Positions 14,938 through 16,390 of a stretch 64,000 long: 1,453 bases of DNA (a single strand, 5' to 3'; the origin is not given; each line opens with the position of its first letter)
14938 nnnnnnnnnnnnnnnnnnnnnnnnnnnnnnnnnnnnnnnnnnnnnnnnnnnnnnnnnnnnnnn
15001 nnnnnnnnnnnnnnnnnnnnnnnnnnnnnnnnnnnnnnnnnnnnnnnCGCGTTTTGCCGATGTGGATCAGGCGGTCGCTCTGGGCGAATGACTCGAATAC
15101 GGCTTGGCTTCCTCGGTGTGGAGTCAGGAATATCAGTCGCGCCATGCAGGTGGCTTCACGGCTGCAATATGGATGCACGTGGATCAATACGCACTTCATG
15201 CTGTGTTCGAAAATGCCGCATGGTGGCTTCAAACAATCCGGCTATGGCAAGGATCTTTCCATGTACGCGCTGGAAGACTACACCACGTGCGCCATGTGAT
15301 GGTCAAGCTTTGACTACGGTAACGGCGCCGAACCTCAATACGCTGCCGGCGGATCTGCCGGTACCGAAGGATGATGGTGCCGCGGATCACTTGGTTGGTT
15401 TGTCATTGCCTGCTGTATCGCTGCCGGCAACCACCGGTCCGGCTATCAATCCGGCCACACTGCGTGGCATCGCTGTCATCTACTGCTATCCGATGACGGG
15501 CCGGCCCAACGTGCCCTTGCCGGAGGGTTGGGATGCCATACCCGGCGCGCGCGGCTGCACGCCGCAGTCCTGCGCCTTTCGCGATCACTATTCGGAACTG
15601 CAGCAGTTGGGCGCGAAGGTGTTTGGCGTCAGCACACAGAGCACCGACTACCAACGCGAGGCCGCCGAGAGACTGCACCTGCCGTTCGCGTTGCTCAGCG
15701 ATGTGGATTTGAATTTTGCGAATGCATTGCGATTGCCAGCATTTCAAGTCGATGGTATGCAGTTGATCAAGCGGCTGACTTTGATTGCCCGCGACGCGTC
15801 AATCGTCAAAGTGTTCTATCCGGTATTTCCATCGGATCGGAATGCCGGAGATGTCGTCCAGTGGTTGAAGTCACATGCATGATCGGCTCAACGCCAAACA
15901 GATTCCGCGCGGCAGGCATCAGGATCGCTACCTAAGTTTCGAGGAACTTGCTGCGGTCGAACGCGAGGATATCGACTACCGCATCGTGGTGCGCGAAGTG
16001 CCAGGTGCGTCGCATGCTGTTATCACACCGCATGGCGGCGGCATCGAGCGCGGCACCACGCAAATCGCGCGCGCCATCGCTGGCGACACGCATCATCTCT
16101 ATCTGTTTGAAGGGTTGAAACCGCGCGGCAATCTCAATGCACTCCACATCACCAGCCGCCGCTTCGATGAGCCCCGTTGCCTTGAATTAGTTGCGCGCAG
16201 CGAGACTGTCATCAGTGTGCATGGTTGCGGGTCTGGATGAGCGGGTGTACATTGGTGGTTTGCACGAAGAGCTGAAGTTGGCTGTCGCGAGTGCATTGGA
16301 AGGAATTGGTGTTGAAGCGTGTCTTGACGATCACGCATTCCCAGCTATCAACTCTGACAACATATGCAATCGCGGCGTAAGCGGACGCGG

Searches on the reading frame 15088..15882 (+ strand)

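Call 41: search_protein_families(library=pfam, proteins=[window:15088-15882:+], max_evalue=0.001)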
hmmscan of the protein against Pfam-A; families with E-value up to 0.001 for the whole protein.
window:15088-15882:+ (264 aa): 2 families
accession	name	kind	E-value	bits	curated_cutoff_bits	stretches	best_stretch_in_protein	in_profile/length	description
PF00578.27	AhpC-TSA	-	2.9e-13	50.3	26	1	155-237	39-118/124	AhpC/TSA family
PF08534.16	Redoxin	-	5.5e-12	46.2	26.6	1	106-254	5-145/148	Redoxin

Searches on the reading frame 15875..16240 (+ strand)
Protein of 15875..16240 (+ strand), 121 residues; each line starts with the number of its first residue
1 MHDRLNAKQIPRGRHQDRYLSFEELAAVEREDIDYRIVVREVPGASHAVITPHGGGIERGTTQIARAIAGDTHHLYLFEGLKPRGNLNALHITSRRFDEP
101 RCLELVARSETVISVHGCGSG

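Call 41: search_protein_families(library=pfam, proteins=[window:15875-16240:+], max_evalue=0.001)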
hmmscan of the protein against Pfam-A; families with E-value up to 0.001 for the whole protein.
window:15875-16240:+ (121 aa): 1 family
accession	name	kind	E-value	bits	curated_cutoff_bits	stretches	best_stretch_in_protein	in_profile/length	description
PF05908.16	Gamma_PGA_hydro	-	1.7e-33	116.2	22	1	19-119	1-99/191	Poly-gamma-glutamate hydrolase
